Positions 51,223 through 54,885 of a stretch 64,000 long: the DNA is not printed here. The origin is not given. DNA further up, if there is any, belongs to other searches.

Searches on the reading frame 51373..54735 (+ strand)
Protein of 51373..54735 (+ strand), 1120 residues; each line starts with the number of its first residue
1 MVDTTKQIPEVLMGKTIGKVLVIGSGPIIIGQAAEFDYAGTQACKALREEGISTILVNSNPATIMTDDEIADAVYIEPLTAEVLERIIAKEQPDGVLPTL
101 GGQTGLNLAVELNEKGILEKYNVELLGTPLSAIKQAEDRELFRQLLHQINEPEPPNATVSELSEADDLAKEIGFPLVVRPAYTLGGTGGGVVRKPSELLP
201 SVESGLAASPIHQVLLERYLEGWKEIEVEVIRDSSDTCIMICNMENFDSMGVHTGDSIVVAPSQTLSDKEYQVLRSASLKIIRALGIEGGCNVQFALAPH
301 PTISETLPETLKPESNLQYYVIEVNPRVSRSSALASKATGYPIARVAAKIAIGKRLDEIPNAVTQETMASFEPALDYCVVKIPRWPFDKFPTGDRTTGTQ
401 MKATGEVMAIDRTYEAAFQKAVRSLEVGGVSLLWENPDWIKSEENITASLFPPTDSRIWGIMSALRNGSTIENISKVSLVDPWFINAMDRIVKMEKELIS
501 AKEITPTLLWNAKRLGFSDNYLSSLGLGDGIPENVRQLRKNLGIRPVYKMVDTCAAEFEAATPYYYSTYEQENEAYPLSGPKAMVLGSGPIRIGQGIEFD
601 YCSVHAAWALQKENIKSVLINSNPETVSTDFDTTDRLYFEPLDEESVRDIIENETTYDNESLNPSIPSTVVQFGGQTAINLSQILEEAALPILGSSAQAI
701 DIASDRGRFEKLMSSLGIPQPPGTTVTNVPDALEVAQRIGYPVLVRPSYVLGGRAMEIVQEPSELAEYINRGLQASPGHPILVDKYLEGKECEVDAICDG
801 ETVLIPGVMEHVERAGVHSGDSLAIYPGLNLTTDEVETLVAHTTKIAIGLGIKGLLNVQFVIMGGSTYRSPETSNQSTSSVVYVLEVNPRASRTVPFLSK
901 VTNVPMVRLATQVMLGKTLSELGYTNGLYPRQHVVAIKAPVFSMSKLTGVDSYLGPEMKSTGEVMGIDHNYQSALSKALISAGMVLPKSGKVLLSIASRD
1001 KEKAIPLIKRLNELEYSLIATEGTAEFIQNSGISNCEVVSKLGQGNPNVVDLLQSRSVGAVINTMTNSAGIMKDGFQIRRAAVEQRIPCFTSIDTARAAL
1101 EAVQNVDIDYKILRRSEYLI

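Call 72: find_homologous_proteins(query=window:51373-54735:+, max_evalue=1e-100)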
Query window:51373-54735:+ (1120 aa): 8000 proteins with E <= 1e-100 among 8000 candidates; the best 120 are listed.
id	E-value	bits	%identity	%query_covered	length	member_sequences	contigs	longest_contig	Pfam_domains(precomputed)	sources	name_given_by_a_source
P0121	0.0e+0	2462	100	99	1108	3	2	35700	PF25596.2,PF02142.28,PF15632.12,PF02786.23,PF02787.26,PF02222.28,PF02655.20,PF01071.25,PF07478.19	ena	-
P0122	0.0e+0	2223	89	99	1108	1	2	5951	PF25596.2,PF02142.28,PF15632.12,PF02786.23,PF02787.26,PF02655.20,PF01071.25,PF07478.19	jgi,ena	jgi:carbamoyl-phosphate synthase large subunit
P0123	0.0e+0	2126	85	99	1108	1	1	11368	PF25596.2,PF02142.28,PF15632.12,PF02786.23,PF02787.26,PF02222.28,PF02655.20,PF01071.25,PF07478.19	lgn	-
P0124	0.0e+0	1795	72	99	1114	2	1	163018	PF25596.2,PF02142.28,PF15632.12,PF02786.23,PF02787.26,PF02655.20,PF01071.25,PF07478.19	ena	-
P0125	0.0e+0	1773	70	98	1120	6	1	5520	PF25596.2,PF02142.28,PF15632.12,PF02786.23,PF02787.26,PF02222.28,PF02655.20,PF01071.25,PF07478.19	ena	-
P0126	0.0e+0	1771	71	98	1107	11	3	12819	PF25596.2,PF02142.28,PF15632.12,PF02786.23,PF02787.26,PF02222.28,PF02655.20,PF01071.25,PF07478.19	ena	-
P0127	0.0e+0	1770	71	98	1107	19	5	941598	PF25596.2,PF02142.28,PF15632.12,PF02786.23,PF02787.26,PF02222.28,PF02655.20,PF01071.25,PF07478.19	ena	-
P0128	0.0e+0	1756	71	99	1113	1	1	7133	PF25596.2,PF02142.28,PF15632.12,PF02786.23,PF02787.26,PF02222.28,PF02655.20,PF01071.25,PF07478.19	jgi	-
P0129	0.0e+0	1752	69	99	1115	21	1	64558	PF25596.2,PF02142.28,PF15632.12,PF02786.23,PF02787.26,PF02222.28,PF02655.20,PF01071.25,PF07478.19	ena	-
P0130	0.0e+0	1750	71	98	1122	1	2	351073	PF25596.2,PF02142.28,PF15632.12,PF13549.12,PF02786.23,PF02787.26,PF02655.20,PF01071.25,PF07478.19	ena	-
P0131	0.0e+0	1745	71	98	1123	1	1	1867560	PF25596.2,PF02142.28,PF15632.12,PF13549.12,PF02786.23,PF02787.26,PF02222.28,PF02655.20,PF01071.25,PF07478.19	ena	-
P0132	0.0e+0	1740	71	98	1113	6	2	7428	PF25596.2,PF02142.28,PF15632.12,PF13549.12,PF02786.23,PF02787.26,PF02222.28,PF02655.20,PF01071.25,PF07478.19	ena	-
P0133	0.0e+0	1738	69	98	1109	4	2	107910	PF25596.2,PF02142.28,PF15632.12,PF02786.23,PF02787.26,PF02222.28,PF02655.20,PF01071.25,PF07478.19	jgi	jgi:carbamoyl-phosphate synthase large subunit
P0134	0.0e+0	1736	70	98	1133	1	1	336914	PF25596.2,PF02142.28,PF15632.12,PF02786.23,PF02787.26,PF02222.28,PF02655.20,PF01071.25,PF07478.19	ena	-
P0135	0.0e+0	1726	69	99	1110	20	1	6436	PF25596.2,PF02142.28,PF15632.12,PF02786.23,PF02787.26,PF02222.28,PF02655.20,PF01071.25,PF07478.19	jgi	-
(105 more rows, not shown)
